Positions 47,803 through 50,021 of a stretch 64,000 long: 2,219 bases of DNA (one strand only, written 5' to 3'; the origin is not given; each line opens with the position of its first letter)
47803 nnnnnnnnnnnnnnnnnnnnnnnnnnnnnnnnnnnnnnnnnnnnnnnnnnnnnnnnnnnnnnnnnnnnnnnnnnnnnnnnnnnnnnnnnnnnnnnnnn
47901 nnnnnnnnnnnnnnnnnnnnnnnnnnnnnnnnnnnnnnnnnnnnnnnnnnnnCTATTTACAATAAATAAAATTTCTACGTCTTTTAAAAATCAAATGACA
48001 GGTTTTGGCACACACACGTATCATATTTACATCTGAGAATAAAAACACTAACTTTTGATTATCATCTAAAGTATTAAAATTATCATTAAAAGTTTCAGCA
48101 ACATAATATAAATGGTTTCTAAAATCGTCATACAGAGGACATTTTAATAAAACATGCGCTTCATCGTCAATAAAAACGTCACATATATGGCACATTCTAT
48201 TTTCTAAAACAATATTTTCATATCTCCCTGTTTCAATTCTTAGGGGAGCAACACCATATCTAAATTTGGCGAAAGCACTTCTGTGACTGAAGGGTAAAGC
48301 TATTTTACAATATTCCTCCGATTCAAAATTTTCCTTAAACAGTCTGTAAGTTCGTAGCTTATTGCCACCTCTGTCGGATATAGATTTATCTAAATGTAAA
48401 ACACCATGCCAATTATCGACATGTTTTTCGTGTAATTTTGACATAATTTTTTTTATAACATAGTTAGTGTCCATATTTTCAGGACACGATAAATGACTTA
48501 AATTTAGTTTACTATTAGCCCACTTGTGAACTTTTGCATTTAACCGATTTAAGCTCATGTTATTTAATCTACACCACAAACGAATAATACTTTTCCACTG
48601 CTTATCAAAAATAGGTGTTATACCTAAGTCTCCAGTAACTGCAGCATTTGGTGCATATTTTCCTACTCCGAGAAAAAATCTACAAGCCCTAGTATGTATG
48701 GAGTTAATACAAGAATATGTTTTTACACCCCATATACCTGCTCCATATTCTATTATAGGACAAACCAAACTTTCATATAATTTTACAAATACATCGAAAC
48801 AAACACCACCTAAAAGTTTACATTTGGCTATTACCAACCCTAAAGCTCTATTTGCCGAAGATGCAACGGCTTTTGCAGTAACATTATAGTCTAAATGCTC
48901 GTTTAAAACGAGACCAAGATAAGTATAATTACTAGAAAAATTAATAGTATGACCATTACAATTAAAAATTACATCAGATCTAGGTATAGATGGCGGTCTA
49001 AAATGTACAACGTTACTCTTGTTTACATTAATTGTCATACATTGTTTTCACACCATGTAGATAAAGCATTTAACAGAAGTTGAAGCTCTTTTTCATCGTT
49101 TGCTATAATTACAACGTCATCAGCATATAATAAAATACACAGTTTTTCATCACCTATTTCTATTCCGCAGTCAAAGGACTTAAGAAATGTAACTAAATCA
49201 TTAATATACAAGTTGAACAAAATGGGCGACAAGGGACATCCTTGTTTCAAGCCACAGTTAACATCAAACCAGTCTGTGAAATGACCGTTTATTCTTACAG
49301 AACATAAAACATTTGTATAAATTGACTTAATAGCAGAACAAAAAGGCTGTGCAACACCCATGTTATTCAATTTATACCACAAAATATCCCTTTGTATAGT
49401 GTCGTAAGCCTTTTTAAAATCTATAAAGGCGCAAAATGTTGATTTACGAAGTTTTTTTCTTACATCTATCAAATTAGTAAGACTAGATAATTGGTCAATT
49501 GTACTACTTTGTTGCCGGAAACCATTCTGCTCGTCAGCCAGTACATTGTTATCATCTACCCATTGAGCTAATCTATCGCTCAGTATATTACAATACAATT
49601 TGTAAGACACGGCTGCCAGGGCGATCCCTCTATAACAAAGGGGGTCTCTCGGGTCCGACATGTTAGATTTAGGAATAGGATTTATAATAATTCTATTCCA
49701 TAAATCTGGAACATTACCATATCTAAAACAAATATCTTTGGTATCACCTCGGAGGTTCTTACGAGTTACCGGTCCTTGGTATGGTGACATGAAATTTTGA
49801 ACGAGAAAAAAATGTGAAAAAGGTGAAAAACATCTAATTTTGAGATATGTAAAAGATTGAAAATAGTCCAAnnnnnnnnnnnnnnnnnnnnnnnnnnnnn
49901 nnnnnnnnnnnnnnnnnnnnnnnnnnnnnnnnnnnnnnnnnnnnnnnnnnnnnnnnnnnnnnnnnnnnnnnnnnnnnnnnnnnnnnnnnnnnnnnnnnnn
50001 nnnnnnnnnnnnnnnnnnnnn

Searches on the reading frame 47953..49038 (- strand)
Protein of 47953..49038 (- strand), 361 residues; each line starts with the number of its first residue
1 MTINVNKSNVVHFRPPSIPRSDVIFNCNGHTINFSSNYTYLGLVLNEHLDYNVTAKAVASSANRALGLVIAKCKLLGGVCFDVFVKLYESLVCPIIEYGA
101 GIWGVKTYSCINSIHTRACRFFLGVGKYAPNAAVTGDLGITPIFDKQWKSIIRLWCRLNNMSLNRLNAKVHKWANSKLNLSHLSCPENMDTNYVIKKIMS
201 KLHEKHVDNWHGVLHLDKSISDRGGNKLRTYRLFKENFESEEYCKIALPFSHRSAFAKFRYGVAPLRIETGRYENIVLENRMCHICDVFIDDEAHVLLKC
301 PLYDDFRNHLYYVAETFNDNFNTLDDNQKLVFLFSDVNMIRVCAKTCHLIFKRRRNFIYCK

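Call 30: list_cluster_members(proteins=[window:47953-49038:-, window:49035-49871:-, window:30866-31768:+, window:31904-32533:+, window:32791-33210:+, window:54746-55099:+])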
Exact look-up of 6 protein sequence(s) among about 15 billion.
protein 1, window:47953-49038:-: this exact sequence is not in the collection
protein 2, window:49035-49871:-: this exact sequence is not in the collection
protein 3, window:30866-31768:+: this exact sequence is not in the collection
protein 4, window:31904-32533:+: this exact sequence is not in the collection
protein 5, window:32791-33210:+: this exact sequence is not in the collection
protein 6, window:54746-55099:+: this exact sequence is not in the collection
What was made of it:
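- Tried and rejected: Exact look-up of six window ORFs in the protein collection found none present (call 30).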

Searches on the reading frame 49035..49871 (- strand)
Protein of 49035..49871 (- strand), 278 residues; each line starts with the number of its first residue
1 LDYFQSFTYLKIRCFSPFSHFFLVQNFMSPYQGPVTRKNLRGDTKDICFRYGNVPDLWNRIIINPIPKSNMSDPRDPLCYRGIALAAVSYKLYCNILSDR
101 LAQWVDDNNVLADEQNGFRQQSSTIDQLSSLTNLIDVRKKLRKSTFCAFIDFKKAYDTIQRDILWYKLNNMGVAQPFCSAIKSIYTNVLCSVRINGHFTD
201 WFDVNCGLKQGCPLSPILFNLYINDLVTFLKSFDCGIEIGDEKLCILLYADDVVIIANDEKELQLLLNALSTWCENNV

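Call 57: find_homologous_proteins(query=window:49035-49871:-, max_evalue=1e-30)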
Query window:49035-49871:- (278 aa): 189 proteins with E <= 1e-30 among 508 candidates; the best 120 are listed.
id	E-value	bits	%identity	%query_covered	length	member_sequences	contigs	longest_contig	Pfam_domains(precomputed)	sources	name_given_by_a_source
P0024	2.6e-106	373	78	74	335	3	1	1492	PF00078.33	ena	-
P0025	5.8e-91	323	61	83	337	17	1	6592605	PF00078.33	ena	-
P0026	7.5e-90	319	60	83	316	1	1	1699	PF00078.33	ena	-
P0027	1.2e-88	315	58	83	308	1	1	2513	PF00078.33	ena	-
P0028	1.9e-88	314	58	83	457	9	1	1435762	PF00078.33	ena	-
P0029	1.3e-87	312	56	83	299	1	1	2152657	PF00078.33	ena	-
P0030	3.7e-87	310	60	83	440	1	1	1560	PF00078.33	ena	-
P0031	8.4e-87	309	58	83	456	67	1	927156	PF00078.33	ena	-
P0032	1.4e-86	308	55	84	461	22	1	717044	PF00078.33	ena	-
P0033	2.2e-86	308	58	83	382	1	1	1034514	PF00078.33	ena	-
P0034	2.4e-85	304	56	83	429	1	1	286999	PF00078.33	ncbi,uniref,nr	ncbi:unnamed protein product [Mytilus edulis]|uniref:Reverse transcriptase domain-containing protein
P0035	5.6e-85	303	57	83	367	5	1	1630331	PF00078.33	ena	-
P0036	2.5e-84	301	55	83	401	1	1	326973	PF00078.33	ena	-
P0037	3.7e-84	300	61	76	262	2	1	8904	PF00078.33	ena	-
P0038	1.8e-83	298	56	83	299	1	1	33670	PF00078.33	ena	-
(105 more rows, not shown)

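Call 67: list_cluster_members(proteins=[P0161, P0170, P0024, P0144, P0156])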
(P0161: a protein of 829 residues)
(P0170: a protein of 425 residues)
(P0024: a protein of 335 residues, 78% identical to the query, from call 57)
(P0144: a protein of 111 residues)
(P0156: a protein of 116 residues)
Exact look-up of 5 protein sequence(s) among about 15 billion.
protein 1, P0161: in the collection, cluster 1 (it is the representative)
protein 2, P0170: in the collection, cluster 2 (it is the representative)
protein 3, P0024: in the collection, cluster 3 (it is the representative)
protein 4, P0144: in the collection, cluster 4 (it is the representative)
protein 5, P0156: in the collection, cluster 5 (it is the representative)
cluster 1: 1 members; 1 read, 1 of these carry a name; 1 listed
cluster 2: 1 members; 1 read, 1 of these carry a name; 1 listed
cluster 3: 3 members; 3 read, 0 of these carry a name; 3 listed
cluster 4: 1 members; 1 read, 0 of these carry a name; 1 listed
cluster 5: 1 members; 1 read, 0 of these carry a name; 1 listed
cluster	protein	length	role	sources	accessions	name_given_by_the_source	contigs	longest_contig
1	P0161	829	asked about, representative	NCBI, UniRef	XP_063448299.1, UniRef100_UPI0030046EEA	probable serine/threonine-protein kinase roco6 [Mytilus trossulus] | probable serine/threonine-protein kinase roco6 n=1 Tax=Mytilus trossulus TaxID=6551 ...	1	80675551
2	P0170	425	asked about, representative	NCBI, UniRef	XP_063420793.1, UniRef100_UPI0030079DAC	uncharacterized protein LOC134706010 [Mytilus trossulus] | uncharacterized protein LOC134706010 n=1 Tax=Mytilus trossulus TaxID=6551 ...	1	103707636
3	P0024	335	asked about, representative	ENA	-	-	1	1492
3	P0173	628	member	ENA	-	-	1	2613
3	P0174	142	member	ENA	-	-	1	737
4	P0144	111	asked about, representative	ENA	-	-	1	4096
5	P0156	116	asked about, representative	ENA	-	-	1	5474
